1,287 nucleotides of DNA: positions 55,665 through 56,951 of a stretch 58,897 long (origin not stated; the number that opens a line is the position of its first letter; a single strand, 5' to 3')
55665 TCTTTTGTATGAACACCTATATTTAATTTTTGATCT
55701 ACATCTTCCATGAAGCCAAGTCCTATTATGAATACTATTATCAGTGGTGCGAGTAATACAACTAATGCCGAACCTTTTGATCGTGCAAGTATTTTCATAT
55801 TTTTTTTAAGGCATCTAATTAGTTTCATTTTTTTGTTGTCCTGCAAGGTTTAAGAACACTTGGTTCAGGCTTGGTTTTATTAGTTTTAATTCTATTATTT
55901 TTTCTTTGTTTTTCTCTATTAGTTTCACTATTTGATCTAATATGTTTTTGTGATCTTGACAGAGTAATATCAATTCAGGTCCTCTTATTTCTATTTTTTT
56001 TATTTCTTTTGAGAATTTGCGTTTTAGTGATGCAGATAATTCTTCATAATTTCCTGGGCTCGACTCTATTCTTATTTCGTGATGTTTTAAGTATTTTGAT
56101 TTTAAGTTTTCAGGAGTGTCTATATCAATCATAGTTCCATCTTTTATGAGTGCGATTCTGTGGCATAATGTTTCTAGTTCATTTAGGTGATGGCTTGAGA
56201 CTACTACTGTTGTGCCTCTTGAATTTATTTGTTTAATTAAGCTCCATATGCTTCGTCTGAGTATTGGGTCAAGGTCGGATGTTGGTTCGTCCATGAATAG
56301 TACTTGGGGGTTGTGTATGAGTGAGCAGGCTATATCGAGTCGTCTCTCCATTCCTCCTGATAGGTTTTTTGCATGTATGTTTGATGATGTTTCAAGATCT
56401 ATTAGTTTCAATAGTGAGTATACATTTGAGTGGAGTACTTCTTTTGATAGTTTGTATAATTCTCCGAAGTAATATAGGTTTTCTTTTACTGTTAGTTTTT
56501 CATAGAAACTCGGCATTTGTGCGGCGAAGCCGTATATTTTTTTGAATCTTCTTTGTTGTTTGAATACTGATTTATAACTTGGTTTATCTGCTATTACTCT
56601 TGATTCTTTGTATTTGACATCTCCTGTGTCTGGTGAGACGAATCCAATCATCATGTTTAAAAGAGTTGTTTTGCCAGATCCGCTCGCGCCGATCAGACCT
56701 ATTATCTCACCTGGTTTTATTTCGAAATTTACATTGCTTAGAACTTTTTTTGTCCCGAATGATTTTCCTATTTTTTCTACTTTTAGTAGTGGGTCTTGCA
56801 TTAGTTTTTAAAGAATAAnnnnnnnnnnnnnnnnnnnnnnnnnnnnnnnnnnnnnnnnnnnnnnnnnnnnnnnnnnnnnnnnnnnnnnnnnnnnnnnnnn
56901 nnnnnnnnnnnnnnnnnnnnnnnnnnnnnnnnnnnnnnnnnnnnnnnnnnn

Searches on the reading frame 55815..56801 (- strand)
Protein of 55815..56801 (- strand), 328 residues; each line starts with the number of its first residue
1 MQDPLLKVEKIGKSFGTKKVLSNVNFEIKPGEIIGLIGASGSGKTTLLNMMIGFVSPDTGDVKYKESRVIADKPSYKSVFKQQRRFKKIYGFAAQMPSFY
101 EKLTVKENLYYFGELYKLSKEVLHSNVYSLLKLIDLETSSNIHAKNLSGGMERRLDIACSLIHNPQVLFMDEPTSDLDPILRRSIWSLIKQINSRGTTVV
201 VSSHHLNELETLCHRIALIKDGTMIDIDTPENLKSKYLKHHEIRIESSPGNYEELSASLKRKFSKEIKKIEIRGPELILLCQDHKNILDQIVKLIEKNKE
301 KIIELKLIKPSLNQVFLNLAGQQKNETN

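Call 89: search_protein_families(library=pfam, proteins=[window:55815-56801:-], max_evalue=0.00001)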
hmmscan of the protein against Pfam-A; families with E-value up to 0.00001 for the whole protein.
window:55815-56801:- (328 aa): 2 families
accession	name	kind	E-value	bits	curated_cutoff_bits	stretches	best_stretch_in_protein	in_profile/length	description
PF00005.33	ABC_tran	-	1e-29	104.3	25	1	21-175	1-137/137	ABC transporter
PF13304.12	AAA_21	-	9.6e-10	39.4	27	1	146-209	237-303/304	AAA domain, putative AbiEii toxin, Type IV TA system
